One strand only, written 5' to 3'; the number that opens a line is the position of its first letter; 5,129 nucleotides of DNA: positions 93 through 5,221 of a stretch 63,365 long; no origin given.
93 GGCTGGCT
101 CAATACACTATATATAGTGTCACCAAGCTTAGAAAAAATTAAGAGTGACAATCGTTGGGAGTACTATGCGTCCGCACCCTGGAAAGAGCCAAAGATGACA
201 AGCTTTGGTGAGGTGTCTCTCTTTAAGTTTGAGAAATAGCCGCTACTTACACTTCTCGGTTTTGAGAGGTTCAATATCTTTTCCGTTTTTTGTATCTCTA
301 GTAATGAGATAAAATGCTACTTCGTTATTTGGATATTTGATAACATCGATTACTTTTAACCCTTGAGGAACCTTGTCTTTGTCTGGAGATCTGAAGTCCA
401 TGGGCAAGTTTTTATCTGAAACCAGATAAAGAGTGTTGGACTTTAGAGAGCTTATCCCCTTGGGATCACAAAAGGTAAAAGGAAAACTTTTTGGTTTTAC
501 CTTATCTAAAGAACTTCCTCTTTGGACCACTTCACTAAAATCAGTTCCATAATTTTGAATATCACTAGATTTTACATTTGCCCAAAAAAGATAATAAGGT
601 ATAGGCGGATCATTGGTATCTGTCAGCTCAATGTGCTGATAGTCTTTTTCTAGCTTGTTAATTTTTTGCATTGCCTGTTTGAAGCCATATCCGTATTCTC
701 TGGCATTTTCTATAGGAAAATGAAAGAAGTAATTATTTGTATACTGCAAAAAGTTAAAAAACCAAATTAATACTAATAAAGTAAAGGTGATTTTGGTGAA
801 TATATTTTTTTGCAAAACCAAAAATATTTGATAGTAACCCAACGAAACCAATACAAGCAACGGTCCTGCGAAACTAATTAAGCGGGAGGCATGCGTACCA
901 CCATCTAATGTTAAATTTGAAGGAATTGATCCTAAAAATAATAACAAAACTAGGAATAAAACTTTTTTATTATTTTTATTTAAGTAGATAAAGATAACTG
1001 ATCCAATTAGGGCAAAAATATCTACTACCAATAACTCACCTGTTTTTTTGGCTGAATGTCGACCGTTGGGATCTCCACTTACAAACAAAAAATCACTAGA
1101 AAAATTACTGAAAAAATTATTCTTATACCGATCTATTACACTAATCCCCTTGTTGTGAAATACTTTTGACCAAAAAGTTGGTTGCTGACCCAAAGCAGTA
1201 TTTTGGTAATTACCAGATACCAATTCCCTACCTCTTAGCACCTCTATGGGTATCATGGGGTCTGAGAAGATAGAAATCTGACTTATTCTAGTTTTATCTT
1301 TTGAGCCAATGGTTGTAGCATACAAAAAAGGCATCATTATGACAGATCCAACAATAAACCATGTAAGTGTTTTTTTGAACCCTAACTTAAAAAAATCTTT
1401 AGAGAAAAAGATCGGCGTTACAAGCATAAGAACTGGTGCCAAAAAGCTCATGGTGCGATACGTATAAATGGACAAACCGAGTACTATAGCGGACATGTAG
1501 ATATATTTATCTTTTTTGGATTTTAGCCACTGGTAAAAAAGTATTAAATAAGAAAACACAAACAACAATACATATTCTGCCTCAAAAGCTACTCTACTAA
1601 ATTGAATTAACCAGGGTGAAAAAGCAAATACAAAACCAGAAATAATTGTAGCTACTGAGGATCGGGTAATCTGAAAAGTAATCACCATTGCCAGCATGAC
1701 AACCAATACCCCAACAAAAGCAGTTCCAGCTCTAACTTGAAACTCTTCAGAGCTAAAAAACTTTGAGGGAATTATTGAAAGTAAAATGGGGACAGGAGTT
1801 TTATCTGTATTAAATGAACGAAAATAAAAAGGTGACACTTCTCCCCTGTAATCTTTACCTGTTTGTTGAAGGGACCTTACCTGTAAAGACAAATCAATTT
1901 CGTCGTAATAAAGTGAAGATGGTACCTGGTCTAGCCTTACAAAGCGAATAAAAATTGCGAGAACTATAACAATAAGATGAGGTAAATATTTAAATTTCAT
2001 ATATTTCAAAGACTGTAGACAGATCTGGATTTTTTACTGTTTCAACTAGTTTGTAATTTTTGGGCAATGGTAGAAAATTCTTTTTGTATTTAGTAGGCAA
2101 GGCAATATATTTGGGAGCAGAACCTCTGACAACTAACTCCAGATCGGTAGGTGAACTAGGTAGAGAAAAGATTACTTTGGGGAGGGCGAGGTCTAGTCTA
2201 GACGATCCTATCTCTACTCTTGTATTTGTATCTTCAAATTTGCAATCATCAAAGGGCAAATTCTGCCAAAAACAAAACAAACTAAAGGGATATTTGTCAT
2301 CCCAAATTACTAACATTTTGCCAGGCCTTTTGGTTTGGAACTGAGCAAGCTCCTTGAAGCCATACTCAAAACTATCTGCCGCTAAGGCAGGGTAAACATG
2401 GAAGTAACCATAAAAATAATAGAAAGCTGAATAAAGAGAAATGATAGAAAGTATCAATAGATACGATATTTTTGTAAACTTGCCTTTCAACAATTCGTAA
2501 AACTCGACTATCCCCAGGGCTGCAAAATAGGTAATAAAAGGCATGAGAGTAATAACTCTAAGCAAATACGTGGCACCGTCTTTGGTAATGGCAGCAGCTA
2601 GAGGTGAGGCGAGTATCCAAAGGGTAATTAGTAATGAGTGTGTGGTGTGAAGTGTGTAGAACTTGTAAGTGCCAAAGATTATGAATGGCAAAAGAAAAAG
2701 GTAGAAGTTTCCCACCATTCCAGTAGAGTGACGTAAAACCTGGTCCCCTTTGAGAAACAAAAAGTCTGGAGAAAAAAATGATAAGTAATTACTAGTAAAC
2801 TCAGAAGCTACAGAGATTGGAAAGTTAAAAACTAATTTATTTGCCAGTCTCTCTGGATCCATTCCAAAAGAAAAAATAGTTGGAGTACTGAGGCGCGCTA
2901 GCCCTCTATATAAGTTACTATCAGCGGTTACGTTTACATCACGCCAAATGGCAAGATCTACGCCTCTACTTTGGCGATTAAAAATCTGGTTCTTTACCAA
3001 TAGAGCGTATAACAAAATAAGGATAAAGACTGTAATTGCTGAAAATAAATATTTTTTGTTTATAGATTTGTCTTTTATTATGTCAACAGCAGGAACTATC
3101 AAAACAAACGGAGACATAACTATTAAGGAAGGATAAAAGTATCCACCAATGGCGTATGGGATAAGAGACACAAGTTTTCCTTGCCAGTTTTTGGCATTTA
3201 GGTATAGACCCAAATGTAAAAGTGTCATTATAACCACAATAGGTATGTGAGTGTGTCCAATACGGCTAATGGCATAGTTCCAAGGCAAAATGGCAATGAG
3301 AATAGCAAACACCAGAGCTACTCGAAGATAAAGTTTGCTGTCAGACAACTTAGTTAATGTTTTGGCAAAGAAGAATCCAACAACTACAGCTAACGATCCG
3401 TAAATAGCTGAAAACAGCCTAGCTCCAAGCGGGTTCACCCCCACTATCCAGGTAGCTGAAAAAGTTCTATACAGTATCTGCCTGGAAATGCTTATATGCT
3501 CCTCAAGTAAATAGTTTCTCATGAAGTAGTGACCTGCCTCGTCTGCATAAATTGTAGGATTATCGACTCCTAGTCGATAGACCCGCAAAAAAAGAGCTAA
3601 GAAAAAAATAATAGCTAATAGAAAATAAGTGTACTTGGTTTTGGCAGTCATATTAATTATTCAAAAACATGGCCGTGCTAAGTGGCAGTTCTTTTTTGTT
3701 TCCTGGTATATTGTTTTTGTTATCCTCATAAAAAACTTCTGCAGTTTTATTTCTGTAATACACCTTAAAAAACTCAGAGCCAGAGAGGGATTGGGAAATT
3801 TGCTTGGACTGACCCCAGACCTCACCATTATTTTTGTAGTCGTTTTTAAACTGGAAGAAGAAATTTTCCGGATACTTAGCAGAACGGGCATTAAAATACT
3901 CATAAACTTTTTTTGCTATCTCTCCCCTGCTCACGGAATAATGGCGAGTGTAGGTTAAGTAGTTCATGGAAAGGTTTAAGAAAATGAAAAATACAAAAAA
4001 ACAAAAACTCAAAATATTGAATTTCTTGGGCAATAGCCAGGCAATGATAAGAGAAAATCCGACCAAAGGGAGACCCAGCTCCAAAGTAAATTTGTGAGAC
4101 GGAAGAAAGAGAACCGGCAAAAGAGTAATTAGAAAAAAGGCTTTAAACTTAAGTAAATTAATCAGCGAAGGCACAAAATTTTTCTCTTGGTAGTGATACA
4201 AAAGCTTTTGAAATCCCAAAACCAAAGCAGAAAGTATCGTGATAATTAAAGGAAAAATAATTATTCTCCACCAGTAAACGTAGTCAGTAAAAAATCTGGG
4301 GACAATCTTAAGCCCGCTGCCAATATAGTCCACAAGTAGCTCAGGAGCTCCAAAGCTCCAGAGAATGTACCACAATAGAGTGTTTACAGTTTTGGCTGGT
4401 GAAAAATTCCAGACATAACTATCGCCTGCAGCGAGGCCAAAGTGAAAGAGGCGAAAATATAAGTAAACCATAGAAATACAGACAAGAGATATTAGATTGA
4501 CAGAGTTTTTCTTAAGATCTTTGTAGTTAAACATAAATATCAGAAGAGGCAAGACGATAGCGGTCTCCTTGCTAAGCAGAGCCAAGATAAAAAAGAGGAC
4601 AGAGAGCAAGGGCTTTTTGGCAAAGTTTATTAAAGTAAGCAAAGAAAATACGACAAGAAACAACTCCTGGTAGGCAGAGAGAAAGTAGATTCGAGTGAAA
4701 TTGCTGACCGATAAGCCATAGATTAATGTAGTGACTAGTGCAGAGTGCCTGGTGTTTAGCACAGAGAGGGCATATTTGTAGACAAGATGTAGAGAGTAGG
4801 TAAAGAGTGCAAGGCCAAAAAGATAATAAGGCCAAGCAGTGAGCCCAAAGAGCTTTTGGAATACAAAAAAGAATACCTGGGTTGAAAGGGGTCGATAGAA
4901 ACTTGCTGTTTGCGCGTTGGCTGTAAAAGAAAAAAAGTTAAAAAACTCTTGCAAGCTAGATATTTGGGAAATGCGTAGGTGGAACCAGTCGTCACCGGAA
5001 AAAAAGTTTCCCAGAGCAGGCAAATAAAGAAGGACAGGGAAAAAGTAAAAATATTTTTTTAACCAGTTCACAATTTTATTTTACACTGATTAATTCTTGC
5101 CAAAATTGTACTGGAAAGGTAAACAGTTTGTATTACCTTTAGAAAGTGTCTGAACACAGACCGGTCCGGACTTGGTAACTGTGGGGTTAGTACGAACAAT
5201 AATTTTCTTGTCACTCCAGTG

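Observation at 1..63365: Hyper-expanded GT-C island: at least 18 complete lipid-carrier-dependent transferase genes in 63 kb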

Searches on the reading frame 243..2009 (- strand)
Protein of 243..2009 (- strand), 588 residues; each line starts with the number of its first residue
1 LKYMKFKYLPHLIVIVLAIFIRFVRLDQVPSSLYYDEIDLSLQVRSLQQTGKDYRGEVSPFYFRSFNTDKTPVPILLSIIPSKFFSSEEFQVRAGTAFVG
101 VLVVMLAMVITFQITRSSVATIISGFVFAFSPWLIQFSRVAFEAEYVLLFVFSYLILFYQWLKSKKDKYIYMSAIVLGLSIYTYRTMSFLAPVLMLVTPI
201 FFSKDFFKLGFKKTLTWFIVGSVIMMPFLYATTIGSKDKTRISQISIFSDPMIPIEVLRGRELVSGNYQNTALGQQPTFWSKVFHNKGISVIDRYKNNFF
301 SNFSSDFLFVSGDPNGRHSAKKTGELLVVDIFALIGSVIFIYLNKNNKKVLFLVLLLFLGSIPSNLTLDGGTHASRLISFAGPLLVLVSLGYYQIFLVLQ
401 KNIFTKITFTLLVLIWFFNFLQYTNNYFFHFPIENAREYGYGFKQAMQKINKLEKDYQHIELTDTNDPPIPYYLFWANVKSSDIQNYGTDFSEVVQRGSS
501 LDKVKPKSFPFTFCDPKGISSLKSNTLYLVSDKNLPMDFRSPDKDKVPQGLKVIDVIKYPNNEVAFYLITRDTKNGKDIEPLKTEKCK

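Call 4: search_protein_families(library=pfam, proteins=[window:243-2009:-], max_evalue=0.01)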
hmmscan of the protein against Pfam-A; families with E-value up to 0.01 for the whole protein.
window:243-2009:- (588 aa): 2 families
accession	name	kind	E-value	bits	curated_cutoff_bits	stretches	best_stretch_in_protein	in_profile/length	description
PF13231.12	PMT_2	-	8.2e-05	23.3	26.1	1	69-229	1-158/160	Dolichyl-phosphate-mannose-protein mannosyltransferase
PF02366.24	PMT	-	0.0019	18.2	22.7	1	78-220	70-220/245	Dolichyl-phosphate-mannose-protein mannosyltransferase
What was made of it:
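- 243..2009 (-): Family-A GT-C (PMT_2/ArnT-like), 588 aa, DE motif present. PMT_2 23.3 bits, below the 26.1 cut-off (call 4).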

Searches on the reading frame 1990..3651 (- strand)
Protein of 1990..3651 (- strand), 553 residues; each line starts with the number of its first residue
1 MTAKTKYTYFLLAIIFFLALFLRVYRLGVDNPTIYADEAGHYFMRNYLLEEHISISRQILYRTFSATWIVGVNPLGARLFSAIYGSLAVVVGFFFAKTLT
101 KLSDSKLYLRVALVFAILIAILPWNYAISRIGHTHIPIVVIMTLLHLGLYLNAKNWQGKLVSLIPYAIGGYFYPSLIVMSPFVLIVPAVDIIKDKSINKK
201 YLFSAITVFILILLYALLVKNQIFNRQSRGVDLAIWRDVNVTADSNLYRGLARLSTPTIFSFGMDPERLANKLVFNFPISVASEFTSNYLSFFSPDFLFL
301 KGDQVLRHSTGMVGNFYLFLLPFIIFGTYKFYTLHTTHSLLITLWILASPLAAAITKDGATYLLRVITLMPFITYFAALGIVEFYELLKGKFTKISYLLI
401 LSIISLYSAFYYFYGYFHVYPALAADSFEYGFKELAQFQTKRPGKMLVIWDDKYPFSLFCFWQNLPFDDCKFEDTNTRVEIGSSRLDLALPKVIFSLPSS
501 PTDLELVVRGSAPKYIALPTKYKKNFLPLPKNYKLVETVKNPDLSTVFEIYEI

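Call 4: search_protein_families(library=pfam, proteins=[window:1990-3651:-], max_evalue=0.01)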
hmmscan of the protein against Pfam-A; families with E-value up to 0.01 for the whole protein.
window:1990-3651:- (553 aa): 0 families

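Call 11: search_protein_families(library=ncbifam, proteins=[window:1990-3651:-], max_evalue=1)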
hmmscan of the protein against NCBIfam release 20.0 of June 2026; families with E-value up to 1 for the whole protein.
window:1990-3651:- (553 aa): 0 families

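Call 18: search_protein_families(library=pfam, proteins=[window:1990-3651:-], max_evalue=10)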
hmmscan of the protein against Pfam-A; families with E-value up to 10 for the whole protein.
window:1990-3651:- (553 aa): 0 families
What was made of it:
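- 1990..3651 (-): Divergent family-A GT-C, 553 aa. Keeps DE and lacks the K-P segment. No Pfam hit (calls 4, 18).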

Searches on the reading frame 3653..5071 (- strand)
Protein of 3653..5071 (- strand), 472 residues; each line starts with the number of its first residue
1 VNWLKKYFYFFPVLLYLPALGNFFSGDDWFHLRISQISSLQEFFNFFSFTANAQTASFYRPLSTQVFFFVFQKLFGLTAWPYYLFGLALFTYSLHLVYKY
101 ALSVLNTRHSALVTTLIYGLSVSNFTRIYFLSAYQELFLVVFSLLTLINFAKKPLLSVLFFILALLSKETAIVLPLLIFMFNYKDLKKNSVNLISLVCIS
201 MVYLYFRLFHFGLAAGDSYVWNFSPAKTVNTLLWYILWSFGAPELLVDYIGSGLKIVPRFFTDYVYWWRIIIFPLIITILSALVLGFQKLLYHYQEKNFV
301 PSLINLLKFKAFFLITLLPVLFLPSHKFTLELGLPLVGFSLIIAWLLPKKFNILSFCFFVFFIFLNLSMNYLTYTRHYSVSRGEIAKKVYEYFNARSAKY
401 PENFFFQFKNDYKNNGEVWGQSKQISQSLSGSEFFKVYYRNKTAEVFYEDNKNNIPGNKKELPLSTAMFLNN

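Call 4: search_protein_families(library=pfam, proteins=[window:3653-5071:-], max_evalue=0.01)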
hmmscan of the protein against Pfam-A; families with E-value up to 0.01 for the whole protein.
window:3653-5071:- (472 aa): 0 families

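Call 11: search_protein_families(library=ncbifam, proteins=[window:3653-5071:-], max_evalue=1)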
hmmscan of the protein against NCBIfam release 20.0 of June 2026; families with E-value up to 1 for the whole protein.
window:3653-5071:- (472 aa): 0 families

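Call 18: search_protein_families(library=pfam, proteins=[window:3653-5071:-], max_evalue=10)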
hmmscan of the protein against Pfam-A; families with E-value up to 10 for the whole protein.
window:3653-5071:- (472 aa): 0 families

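Call 62: search_protein_representatives(protein=window:3653-5071:-)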
Query: 472 residues. Proteins with E-value up to 0.001 (for the whole library): 1406; up to 1e-10: 452; up to 1e-30: 160. The best 150 are listed.
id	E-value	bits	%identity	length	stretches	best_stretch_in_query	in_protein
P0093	1.1e-154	532.5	57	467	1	3-470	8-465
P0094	2.7e-124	432.3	50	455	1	10-470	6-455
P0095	1.3e-120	420.1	51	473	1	10-465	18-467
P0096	1.7e-115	403.3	47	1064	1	9-470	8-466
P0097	2.5e-106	373.1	45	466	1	1-458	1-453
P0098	8.1e-106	371.4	47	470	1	11-470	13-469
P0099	2.1e-105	370.1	44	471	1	9-470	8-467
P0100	8.5e-105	368.0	48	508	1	12-471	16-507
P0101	6.1e-103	361.9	43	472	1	9-471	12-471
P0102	1.3e-102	360.8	44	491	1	11-467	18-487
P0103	1.1e-101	357.8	46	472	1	7-452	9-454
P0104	1.4e-100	354.2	46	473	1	4-471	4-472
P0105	1.7e-99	350.5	45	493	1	12-471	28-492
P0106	1.8e-99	350.5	44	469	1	13-470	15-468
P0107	8.9e-99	348.2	42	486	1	10-470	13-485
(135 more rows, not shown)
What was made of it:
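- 3653..5071 (-): PMT_2-related GT-C family with an invariant DD motif (D27 D28), 472 aa. 1406 representatives at E<=1e-3 (call 62).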

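Call 64: search_protein_families(library=pfam, alignment_id=A6, max_evalue=0.01)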
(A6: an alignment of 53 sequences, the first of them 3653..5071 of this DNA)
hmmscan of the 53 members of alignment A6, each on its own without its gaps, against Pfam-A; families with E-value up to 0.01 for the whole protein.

A. member 1, window:3653-5071:- (472 aa): 0 families

B. families by the number of members that match (of 53 scanned): 5 families
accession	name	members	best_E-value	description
PF13231.12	PMT_2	9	1.6e-11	Dolichyl-phosphate-mannose-protein mannosyltransferase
PF09852.15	DUF2079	1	1.6e-06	Predicted membrane protein (DUF2079)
PF14897.12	EpsG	1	0.0012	EpsG family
PF07695.17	7TMR-DISM_7TM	1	0.0067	7TM diverse intracellular signalling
PF13129.11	DUF3953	1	0.0074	Protein of unknown function (DUF3953)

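Call 65: search_solved_structures(query=A6, max_evalue=10, show_alignments=2)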
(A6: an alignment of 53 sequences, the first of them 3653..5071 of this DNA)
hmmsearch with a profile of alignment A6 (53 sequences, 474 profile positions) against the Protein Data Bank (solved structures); distinct sequences matched with E-value up to 10: 0.
